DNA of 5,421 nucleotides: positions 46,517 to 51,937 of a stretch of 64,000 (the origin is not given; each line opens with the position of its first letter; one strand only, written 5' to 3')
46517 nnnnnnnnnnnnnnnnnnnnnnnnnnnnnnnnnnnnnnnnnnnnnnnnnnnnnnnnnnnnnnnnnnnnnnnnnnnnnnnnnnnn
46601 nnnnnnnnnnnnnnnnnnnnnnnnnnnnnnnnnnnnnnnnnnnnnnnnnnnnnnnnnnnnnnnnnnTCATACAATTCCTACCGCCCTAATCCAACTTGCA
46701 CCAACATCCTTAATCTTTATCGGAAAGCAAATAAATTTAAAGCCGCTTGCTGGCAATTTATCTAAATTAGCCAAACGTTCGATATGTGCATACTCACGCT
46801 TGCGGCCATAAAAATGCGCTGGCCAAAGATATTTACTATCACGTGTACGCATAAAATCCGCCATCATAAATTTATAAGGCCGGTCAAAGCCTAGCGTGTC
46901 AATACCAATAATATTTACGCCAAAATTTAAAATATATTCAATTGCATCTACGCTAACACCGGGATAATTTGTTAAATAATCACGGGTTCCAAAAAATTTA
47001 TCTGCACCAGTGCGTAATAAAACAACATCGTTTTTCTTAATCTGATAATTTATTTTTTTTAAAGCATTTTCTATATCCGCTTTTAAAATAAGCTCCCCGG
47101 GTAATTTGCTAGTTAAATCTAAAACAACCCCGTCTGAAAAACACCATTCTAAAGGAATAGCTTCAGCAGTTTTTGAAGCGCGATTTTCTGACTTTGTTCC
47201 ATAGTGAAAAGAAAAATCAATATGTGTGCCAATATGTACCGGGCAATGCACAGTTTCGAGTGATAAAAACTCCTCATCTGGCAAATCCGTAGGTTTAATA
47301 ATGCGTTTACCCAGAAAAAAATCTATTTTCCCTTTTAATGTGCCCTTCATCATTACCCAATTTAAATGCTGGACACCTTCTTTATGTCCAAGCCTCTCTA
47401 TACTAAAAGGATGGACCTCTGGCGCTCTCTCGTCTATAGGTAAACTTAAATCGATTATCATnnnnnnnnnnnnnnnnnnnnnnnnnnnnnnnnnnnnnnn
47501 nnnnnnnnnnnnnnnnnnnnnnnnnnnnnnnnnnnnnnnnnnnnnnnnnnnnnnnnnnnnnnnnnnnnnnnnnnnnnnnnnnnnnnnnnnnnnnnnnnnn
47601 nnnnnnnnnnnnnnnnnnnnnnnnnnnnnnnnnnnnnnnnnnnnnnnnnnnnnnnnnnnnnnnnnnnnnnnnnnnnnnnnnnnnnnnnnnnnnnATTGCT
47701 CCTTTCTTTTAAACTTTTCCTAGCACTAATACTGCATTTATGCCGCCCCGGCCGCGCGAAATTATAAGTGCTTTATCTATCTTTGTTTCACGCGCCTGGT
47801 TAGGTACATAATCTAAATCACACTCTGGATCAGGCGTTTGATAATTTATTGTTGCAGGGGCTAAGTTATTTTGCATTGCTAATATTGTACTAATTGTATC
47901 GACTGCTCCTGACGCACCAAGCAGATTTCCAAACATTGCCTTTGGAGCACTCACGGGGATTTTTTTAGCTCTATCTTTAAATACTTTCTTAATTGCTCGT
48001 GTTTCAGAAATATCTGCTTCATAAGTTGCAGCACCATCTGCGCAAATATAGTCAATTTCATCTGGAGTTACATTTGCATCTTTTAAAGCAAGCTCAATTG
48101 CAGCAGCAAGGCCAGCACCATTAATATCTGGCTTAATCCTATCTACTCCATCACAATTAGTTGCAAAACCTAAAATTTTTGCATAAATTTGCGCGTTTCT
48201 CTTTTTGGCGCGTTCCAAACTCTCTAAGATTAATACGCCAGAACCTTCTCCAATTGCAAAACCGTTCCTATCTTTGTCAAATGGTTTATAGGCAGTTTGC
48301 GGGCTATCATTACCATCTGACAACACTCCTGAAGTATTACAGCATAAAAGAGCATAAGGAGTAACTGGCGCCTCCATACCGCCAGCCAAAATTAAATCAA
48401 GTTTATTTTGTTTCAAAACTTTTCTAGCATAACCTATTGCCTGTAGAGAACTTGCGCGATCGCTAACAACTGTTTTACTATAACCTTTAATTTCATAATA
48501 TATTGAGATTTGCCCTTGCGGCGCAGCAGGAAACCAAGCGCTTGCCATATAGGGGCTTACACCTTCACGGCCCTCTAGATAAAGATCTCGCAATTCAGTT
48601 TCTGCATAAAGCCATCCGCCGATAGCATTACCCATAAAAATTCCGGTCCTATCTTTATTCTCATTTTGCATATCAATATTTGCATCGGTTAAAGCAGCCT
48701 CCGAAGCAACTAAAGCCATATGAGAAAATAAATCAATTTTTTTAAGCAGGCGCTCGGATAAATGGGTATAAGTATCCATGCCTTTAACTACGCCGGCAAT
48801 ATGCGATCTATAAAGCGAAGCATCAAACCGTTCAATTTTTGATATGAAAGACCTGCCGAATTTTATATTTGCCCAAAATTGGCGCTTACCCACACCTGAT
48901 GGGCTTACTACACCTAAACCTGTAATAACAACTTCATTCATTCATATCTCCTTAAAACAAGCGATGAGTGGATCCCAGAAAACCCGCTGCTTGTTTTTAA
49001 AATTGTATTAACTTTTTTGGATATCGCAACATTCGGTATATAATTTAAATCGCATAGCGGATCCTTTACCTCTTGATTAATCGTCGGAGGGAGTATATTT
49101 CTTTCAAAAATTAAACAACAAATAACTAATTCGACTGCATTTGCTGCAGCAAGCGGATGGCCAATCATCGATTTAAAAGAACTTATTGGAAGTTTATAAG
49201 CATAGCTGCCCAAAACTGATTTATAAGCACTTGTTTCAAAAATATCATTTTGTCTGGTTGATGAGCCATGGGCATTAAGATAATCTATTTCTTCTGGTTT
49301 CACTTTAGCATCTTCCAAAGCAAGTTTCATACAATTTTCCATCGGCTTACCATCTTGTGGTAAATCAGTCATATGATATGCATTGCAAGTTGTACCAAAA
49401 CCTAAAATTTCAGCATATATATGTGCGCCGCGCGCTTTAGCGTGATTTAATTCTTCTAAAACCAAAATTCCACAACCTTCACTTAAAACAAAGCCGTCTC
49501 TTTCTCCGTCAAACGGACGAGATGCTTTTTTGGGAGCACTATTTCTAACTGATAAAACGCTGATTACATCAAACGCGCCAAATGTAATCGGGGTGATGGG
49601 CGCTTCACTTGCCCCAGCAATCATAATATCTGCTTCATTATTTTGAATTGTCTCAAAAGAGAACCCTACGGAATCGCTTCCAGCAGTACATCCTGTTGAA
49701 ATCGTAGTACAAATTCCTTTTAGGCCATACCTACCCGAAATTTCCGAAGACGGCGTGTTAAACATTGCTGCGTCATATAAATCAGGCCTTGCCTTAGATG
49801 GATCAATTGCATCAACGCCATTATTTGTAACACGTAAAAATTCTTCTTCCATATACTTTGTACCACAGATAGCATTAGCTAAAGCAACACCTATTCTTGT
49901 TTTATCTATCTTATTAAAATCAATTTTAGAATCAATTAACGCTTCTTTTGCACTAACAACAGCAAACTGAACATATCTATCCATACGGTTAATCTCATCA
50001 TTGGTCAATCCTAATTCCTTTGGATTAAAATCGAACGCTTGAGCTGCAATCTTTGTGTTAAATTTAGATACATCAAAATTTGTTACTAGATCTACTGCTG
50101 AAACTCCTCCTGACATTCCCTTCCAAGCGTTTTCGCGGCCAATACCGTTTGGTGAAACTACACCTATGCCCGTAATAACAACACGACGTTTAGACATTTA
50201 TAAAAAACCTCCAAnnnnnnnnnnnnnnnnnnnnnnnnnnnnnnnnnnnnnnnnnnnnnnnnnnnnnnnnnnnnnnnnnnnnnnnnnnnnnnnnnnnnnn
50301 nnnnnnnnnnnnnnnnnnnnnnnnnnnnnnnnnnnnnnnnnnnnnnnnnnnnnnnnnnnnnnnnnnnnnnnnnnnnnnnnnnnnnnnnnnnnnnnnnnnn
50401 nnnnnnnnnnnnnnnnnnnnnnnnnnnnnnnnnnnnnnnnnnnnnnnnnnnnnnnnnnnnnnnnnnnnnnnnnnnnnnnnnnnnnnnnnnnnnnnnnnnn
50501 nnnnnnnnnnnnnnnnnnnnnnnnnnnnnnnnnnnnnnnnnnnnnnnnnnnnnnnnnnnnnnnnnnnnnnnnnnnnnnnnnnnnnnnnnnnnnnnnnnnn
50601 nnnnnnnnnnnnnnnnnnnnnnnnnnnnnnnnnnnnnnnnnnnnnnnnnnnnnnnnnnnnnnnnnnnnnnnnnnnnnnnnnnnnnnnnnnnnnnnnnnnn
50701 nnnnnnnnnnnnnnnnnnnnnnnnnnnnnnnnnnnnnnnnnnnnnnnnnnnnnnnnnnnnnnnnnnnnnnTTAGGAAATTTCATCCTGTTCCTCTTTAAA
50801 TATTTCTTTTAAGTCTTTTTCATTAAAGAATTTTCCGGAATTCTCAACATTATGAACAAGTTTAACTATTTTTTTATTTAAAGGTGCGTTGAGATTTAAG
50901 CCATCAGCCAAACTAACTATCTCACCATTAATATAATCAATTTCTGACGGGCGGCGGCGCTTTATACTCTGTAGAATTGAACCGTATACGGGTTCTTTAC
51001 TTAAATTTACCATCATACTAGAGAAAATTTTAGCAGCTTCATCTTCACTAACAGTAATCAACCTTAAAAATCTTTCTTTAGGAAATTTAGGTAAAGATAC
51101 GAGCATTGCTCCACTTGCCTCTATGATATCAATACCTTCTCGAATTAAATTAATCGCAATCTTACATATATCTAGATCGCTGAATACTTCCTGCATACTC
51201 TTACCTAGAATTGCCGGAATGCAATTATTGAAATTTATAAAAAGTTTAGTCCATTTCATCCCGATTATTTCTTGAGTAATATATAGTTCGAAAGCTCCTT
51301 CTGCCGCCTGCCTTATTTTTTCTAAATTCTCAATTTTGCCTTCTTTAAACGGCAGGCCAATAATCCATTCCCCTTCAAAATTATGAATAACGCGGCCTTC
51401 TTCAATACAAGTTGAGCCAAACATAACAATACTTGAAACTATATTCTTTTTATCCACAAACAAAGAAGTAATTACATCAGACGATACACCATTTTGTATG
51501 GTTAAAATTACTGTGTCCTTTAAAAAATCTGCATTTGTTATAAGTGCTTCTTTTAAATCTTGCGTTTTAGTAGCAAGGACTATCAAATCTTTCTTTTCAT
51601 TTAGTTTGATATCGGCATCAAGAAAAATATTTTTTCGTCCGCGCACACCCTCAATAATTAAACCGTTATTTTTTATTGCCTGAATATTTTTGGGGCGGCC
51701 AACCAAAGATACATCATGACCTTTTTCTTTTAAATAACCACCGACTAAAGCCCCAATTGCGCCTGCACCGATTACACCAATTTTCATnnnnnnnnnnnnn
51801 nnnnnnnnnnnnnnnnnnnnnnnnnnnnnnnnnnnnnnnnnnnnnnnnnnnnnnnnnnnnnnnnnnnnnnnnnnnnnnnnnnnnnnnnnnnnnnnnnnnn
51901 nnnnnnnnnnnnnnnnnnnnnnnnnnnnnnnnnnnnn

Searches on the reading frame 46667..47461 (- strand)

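Call 30: search_protein_families(library=pfam, proteins=[window:46667-47461:-], max_evalue=0.001)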
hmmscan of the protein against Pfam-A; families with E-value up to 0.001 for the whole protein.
window:46667-47461:- (264 aa): 1 family
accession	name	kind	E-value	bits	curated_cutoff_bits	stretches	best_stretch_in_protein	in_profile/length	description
PF04199.19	Cyclase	-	1.7e-30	106.5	23.1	1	3-194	1-142/142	Putative cyclase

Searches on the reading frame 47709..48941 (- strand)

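Call 30: search_protein_families(library=pfam, proteins=[window:47709-48941:-], max_evalue=0.001)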
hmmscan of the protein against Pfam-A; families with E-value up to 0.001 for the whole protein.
window:47709-48941:- (410 aa): 2 families
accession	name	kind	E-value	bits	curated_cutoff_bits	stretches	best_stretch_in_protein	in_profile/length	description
PF00109.32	ketoacyl-synt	-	4.3e-44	151.5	20.8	1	2-245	2-252/252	Beta-ketoacyl synthase, N-terminal domain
PF02801.28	Ketoacyl-synt_C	-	3.2e-28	98.6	20.8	1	253-367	1-118/119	Beta-ketoacyl synthase, C-terminal domain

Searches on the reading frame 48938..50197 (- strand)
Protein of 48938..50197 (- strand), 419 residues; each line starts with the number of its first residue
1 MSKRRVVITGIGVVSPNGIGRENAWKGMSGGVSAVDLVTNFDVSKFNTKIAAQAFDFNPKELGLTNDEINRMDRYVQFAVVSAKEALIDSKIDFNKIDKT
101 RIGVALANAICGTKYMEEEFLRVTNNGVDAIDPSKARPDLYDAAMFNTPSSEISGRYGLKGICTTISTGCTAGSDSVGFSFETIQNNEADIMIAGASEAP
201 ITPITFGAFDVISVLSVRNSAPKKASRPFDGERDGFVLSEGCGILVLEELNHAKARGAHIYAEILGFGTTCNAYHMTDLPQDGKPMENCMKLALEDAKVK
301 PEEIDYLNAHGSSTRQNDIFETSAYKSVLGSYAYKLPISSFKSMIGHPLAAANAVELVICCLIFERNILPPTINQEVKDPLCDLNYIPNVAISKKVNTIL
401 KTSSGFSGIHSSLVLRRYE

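Call 30: search_protein_families(library=pfam, proteins=[window:48938-50197:-], max_evalue=0.001)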
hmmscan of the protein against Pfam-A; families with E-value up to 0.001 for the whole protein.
window:48938-50197:- (419 aa): 2 families
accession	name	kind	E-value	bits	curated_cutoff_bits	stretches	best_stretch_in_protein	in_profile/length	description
PF00109.32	ketoacyl-synt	-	6.5e-45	154.1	20.8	1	4-253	2-252/252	Beta-ketoacyl synthase, N-terminal domain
PF02801.28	Ketoacyl-synt_C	-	3.1e-33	114.8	20.8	1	261-375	1-118/119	Beta-ketoacyl synthase, C-terminal domain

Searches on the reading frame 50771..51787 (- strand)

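Call 30: search_protein_families(library=pfam, proteins=[window:50771-51787:-], max_evalue=0.001)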
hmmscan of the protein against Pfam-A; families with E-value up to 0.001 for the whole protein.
window:50771-51787:- (338 aa): 4 families
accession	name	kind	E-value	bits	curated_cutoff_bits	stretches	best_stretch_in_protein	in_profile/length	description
PF02558.23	ApbA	-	1.4e-28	99.8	22.2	1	3-144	1-146/150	Ketopantoate reductase PanE/ApbA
PF08546.17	ApbA_C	-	2.9e-20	73.3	22.7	1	174-315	2-125/125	Ketopantoate reductase PanE/ApbA C terminal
PF01210.29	NAD_Gly3P_dh_N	-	2e-05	25.1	23.1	1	2-102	1-107/158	NAD-dependent glycerol-3-phosphate dehydrogenase N-terminus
PF03807.23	F420_oxidored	-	0.00014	22.9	21.6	1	2-100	1-94/94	NADP oxidoreductase coenzyme F420-dependent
